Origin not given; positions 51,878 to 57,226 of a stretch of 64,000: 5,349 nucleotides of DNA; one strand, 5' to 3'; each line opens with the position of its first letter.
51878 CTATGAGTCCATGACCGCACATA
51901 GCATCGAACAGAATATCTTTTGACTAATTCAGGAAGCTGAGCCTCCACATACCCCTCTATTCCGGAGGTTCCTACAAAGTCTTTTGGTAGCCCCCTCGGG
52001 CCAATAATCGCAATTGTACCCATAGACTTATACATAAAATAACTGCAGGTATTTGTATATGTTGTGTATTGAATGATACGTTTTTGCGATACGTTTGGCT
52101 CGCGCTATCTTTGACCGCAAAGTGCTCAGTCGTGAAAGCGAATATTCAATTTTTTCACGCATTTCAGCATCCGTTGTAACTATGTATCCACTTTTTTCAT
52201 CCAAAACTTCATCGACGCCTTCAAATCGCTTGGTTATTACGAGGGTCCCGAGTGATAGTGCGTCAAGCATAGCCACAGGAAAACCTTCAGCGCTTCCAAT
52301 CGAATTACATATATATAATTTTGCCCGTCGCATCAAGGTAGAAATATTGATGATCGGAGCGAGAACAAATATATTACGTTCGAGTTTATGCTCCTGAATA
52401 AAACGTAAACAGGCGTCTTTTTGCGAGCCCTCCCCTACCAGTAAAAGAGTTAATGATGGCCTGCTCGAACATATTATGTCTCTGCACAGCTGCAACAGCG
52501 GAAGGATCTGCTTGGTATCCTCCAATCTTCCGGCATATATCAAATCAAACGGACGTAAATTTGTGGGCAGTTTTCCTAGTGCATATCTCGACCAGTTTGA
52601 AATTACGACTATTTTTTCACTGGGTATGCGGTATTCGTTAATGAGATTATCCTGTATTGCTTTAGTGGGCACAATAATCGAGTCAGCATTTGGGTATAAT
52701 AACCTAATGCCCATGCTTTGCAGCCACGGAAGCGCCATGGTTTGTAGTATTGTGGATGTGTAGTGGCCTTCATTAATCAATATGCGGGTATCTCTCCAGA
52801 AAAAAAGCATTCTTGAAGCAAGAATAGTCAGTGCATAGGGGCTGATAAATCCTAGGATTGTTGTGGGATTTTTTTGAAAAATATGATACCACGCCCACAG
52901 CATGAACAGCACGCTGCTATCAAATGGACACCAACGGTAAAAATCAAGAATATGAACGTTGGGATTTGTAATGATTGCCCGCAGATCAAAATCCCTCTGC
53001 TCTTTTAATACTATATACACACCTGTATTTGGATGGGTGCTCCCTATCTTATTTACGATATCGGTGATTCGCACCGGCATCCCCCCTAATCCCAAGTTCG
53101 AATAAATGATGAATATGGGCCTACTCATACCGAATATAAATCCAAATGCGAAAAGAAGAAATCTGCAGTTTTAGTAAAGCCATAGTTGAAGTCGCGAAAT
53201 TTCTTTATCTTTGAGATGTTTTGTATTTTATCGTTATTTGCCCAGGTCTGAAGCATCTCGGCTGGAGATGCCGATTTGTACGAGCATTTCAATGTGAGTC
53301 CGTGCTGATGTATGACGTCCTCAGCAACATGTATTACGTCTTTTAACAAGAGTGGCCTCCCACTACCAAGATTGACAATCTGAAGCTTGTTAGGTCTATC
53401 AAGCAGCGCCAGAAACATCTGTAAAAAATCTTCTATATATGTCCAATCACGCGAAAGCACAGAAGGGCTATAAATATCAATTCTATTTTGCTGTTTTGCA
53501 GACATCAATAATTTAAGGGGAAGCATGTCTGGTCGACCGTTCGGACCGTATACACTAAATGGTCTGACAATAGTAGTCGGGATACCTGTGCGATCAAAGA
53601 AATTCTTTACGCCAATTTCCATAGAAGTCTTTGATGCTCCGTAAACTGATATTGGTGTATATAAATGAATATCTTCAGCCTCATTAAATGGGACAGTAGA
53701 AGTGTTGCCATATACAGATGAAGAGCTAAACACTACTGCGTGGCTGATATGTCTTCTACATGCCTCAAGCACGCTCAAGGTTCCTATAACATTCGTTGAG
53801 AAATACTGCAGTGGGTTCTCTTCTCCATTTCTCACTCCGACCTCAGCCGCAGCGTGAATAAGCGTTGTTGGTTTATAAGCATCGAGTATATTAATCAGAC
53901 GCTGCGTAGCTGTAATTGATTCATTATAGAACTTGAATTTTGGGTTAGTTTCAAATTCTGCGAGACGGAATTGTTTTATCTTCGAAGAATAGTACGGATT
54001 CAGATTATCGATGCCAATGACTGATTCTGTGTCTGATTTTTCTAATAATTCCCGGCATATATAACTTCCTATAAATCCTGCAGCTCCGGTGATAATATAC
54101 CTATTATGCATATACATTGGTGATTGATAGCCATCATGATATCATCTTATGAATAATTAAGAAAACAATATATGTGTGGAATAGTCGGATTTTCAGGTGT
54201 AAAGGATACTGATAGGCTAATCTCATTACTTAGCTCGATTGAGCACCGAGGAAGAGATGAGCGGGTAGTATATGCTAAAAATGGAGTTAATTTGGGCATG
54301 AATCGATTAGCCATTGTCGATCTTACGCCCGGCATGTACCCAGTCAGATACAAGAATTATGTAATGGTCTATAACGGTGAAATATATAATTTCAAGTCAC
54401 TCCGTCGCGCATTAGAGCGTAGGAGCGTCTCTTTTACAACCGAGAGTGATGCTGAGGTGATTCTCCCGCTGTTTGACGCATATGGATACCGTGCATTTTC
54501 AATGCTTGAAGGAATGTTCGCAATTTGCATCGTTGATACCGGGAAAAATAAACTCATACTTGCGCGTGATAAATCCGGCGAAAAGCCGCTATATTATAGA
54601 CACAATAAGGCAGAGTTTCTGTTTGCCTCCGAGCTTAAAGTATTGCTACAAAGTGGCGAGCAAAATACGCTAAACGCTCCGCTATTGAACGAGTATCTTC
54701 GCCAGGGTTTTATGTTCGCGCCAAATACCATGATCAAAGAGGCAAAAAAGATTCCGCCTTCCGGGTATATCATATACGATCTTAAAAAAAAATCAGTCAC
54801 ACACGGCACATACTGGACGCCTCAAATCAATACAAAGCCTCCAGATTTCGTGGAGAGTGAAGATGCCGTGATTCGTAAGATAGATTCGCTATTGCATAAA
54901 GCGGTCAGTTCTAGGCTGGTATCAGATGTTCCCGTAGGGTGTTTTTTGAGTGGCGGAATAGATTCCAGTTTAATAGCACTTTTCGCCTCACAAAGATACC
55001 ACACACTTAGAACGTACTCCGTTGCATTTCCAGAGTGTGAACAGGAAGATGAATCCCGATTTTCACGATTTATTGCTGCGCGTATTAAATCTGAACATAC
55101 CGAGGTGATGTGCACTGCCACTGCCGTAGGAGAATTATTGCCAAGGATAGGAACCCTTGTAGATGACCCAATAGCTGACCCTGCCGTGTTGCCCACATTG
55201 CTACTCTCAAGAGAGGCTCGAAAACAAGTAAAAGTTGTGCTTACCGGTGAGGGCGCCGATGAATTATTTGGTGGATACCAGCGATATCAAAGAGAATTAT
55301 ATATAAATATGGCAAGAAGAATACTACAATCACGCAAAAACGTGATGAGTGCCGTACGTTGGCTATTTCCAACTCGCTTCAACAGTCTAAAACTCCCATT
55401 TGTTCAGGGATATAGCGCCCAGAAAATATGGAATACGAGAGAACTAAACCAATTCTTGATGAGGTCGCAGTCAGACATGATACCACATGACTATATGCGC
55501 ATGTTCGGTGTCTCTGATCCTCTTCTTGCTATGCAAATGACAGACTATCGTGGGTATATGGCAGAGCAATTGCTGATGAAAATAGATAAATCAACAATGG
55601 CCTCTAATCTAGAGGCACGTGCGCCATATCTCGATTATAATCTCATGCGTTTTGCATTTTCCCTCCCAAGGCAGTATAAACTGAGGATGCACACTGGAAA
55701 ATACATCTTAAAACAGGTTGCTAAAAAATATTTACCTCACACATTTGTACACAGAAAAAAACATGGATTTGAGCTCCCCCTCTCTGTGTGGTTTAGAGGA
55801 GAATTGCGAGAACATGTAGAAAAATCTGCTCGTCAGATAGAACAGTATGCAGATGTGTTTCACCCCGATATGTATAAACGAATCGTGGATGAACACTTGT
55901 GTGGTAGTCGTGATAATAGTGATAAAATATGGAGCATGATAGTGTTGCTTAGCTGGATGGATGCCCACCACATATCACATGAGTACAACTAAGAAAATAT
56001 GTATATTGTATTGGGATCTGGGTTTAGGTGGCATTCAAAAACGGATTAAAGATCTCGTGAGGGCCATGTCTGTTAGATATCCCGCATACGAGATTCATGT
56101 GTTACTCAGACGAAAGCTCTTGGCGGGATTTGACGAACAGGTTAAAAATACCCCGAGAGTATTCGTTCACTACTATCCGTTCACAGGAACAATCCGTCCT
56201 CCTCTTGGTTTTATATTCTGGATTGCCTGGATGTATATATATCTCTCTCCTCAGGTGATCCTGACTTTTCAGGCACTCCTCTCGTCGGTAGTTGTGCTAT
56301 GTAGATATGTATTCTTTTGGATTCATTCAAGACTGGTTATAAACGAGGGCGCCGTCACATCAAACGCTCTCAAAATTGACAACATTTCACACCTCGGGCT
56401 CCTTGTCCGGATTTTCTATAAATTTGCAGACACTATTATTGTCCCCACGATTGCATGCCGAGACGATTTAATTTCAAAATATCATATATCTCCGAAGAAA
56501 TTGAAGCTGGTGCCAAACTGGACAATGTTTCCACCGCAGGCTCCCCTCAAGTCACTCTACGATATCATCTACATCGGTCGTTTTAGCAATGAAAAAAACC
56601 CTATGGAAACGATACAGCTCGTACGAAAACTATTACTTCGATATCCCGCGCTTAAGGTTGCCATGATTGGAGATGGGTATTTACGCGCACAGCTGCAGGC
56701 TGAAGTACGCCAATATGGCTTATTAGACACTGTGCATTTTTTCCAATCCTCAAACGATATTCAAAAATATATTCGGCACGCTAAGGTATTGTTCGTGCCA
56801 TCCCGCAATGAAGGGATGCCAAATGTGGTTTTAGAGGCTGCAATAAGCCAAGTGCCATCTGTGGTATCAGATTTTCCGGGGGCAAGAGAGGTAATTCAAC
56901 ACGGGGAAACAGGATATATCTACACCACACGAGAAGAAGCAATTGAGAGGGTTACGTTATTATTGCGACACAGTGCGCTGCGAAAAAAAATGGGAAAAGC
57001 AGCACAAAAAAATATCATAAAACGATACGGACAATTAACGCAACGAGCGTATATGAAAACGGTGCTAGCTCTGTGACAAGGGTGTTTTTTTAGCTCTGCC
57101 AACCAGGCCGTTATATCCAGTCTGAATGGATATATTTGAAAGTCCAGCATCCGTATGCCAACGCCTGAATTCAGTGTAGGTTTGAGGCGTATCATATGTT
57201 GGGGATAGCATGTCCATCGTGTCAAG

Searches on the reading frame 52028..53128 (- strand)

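Call 69: search_protein_families(library=pfam, proteins=[window:52028-53128:-], max_evalue=0.0001)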
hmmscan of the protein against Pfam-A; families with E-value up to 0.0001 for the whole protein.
window:52028-53128:- (366 aa): 5 families
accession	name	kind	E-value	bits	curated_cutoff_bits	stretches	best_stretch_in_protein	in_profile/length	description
PF00534.26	Glycos_transf_1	-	1.8e-19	70.3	26.4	1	188-333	10-158/172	Glycosyl transferases group 1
PF13692.12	Glyco_trans_1_4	-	2.2e-16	60.8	27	1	195-329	3-138/142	Glycosyl transferases group 1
PF13439.12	Glyco_transf_4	-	6.3e-07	30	28.5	1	126-178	113-164/170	Glycosyltransferase Family 4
PF13524.12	Glyco_trans_1_2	-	1.6e-05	25.3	25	1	280-359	60-140/144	Glycosyl transferase-like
PF13579.12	Glyco_trans_4_4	-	1.7e-05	25.7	29.7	1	131-179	111-158/158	Glycosyl transferase 4-like domain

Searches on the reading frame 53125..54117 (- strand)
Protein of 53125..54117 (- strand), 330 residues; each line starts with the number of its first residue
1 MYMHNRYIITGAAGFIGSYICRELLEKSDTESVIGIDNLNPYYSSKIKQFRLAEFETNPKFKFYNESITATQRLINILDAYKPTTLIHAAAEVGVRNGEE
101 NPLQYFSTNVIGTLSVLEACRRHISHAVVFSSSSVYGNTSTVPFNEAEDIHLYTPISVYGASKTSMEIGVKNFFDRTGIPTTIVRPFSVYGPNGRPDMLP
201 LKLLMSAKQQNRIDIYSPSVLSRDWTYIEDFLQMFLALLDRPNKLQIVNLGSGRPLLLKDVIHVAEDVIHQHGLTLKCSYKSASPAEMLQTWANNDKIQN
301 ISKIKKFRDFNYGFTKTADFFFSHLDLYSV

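Call 69: search_protein_families(library=pfam, proteins=[window:53125-54117:-], max_evalue=0.0001)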
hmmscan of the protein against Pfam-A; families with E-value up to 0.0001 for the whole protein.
window:53125-54117:- (330 aa): 6 families
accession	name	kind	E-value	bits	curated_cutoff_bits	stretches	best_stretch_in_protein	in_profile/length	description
PF01370.27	Epimerase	-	4.7e-47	160.9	20.9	1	8-251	2-240/240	NAD dependent epimerase/dehydratase family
PF16363.11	GDP_Man_Dehyd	-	1.5e-41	143.4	27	1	8-263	1-260/332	GDP-mannose 4,6 dehydratase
PF01073.25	3Beta_HSD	-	3.3e-18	66.2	22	1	8-234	1-224/280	3-beta hydroxysteroid dehydrogenase/isomerase family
PF02719.21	Polysacc_synt_2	-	3e-17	63.2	20.2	1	8-132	2-127/293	Polysaccharide biosynthesis protein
PF04321.23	RmlD_sub_bind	-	4.7e-16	59.2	27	1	8-195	4-157/287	RmlD substrate binding domain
PF07993.18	NAD_binding_4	-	3.9e-13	49.6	20.1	1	85-191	91-209/258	Male sterility protein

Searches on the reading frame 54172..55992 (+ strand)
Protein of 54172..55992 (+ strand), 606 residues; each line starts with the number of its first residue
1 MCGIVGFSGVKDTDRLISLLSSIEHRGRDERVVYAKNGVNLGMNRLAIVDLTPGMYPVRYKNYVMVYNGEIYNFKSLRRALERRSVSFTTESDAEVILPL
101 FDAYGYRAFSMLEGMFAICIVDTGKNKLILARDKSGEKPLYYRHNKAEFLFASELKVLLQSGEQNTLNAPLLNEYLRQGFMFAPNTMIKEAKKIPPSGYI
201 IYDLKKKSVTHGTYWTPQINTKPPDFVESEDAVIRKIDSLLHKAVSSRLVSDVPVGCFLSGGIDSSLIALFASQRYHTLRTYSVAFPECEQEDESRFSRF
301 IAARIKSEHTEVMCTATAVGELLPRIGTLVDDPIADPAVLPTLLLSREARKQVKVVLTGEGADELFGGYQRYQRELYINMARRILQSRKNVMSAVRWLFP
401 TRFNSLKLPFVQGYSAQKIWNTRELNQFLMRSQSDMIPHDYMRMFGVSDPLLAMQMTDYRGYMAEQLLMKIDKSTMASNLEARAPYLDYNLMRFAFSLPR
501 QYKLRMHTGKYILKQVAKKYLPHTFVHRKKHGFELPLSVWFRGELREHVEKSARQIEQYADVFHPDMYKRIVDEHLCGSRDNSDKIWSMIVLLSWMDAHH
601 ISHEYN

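Call 69: search_protein_families(library=pfam, proteins=[window:54172-55992:+], max_evalue=0.0001)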
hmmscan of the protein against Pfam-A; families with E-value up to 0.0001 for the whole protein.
window:54172-55992:+ (606 aa): 3 families
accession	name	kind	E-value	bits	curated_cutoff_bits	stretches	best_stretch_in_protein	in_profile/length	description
PF00733.27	Asn_synthase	-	1.3e-89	301.7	21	1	237-596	2-353/354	Asparagine synthase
PF13537.11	GATase_7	-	4.2e-36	124.1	25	1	44-160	2-123/123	Glutamine amidotransferase domain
PF13522.11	GATase_6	-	2.1e-32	112.3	27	1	31-154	5-130/130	Glutamine amidotransferase domain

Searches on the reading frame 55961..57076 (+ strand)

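Call 69: search_protein_families(library=pfam, proteins=[window:55961-57076:+], max_evalue=0.0001)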
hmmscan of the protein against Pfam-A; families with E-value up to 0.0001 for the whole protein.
window:55961-57076:+ (371 aa): 5 families
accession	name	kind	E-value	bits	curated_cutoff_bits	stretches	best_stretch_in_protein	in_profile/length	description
PF00534.26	Glycos_transf_1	-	1.8e-33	115.9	26.4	1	199-350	15-171/172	Glycosyl transferases group 1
PF13692.12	Glyco_trans_1_4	-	5.6e-25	88.7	27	1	201-335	3-140/142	Glycosyl transferases group 1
PF13439.12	Glyco_transf_4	-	5.7e-08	33.4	28.5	1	23-186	2-164/170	Glycosyltransferase Family 4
PF20706.3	GT4-conflict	-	1.6e-06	27.8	26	1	241-314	248-322/385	Family 4 Glycosyltransferase in conflict systems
PF13524.12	Glyco_trans_1_2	-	1.7e-06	28.5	25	1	229-356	13-133/144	Glycosyl transferase-like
